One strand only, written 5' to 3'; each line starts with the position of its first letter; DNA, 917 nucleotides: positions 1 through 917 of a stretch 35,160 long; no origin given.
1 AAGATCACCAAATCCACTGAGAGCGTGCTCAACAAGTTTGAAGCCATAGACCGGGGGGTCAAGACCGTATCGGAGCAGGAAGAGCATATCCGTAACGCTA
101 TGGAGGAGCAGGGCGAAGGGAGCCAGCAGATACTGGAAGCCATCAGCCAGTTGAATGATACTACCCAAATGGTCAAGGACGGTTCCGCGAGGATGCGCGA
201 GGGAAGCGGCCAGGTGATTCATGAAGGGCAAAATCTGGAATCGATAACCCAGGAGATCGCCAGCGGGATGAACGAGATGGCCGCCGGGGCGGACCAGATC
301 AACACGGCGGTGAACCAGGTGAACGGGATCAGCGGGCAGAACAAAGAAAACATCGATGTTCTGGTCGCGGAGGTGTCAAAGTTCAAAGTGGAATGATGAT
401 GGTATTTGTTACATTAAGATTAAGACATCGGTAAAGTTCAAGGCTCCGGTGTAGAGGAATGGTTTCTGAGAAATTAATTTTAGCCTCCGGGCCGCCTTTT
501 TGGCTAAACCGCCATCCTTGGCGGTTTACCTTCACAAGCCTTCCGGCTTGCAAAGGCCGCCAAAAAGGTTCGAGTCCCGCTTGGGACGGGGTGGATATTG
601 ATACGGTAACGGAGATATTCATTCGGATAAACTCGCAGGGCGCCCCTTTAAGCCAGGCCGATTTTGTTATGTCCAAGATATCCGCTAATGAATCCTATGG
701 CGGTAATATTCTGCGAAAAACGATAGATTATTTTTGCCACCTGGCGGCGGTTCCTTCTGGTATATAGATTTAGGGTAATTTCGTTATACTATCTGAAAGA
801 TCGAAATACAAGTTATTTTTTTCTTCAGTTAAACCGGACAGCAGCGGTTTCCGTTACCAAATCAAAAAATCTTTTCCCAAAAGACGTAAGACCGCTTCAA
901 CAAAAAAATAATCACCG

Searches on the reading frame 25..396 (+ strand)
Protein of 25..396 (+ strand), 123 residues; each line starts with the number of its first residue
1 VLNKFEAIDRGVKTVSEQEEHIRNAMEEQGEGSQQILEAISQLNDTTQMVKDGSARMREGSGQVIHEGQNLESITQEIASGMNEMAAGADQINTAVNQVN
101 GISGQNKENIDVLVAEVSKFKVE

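Call 61: search_protein_families(library=pfam, proteins=[window:25-396:+], max_evalue=0.01)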
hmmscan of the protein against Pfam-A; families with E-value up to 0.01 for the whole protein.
window:25-396:+ (123 aa): 2 families
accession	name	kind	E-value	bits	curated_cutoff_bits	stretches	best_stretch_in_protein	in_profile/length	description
PF00015.26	MCPsignal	-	9.4e-06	26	34.6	1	36-103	95-165/172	Methyl-accepting chemotaxis protein (MCP) signalling domain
PF06419.17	COG6_N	-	0.0043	17.6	27.4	0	4-51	41-88/114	Conserved oligomeric complex COG6, N-terminal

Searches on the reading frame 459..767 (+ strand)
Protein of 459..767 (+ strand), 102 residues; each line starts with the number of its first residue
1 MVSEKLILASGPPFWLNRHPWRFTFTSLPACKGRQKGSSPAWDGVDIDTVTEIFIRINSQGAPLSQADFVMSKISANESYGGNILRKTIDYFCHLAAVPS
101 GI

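Call 61: search_protein_families(library=pfam, proteins=[window:459-767:+], max_evalue=0.01)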
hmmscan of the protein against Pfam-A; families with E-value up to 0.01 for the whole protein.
window:459-767:+ (102 aa): 1 family
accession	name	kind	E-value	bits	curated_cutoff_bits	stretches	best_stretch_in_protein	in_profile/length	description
PF03235.19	GmrSD_N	-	0.00014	22.5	33.2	1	46-74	170-198/199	GmrSD restriction endonuclease, N-terminal domain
